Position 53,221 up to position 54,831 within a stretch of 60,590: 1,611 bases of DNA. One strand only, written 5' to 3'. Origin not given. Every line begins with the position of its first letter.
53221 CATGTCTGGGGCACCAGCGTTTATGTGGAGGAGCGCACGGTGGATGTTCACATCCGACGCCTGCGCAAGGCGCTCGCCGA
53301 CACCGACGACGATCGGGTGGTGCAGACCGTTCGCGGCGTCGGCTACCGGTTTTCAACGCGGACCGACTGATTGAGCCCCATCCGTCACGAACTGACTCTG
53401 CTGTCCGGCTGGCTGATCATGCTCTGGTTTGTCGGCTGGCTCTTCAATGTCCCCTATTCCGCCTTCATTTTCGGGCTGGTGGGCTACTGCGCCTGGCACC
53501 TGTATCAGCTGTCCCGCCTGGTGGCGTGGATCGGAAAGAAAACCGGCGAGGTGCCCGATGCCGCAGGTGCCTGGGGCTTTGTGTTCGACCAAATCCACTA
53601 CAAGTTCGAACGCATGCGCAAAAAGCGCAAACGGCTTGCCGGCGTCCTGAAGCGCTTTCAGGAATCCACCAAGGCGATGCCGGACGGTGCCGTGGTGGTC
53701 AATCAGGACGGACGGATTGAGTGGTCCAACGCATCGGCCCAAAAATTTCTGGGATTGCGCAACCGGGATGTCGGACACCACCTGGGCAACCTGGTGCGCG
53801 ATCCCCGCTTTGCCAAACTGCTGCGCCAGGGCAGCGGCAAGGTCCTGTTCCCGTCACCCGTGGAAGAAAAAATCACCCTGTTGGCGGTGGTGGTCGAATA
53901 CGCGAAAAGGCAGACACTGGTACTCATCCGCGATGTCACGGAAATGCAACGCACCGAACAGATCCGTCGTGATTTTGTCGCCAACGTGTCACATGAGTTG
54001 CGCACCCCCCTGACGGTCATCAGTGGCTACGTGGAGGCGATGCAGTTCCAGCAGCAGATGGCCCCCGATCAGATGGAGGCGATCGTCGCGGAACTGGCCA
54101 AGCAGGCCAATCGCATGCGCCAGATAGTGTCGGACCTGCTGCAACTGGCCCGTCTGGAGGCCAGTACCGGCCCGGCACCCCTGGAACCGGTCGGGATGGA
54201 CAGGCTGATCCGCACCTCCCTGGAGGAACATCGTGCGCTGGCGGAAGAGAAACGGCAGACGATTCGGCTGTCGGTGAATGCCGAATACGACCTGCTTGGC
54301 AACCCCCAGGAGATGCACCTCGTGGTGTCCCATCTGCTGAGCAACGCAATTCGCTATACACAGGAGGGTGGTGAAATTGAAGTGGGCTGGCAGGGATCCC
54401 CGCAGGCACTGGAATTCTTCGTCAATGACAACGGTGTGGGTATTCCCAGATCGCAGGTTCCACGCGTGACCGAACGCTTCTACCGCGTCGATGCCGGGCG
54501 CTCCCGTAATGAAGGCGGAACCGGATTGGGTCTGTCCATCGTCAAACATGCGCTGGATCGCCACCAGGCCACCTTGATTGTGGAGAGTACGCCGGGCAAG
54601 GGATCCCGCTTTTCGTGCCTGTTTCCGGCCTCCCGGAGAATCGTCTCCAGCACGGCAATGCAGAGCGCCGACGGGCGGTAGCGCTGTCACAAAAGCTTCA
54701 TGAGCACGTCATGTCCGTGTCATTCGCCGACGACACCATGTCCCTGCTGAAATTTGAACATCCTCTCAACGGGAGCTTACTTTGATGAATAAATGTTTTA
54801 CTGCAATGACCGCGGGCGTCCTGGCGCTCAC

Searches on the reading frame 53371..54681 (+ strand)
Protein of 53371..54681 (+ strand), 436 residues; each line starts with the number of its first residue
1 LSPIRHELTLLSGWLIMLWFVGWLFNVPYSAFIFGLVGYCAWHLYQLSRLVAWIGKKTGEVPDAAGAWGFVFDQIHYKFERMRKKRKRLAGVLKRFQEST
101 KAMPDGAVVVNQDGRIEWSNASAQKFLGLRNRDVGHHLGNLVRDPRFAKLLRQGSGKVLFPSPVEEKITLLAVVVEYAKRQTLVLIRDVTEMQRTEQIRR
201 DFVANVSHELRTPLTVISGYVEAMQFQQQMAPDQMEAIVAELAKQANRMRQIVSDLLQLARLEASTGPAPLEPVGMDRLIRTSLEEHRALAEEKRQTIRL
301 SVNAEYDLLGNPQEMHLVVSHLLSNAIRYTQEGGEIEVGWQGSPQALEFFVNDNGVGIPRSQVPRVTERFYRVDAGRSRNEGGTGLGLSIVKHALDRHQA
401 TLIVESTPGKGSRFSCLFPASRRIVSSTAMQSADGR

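Call 67: search_protein_families(library=pfam, proteins=[window:53371-54681:+], max_evalue=0.00001)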
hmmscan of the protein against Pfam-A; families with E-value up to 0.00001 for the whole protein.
window:53371-54681:+ (436 aa): 4 families
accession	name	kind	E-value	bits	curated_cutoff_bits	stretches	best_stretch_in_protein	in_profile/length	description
PF02518.31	HATPase_c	-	9e-26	90.9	26.4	1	311-420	2-109/111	Histidine kinase-, DNA gyrase B-, and HSP90-like ATPase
PF00512.31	HisKA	-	9.9e-20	70.8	26.9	1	199-264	2-65/66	His Kinase A (phospho-acceptor) domain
PF11808.13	PhoR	-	4.5e-16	59.5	27.1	1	5-87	3-86/86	Phosphate regulon sensor protein PhoR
PF13581.12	HATPase_c_2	-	5.3e-07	30.1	27.4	1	306-399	30-113/127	Histidine kinase-like ATPase domain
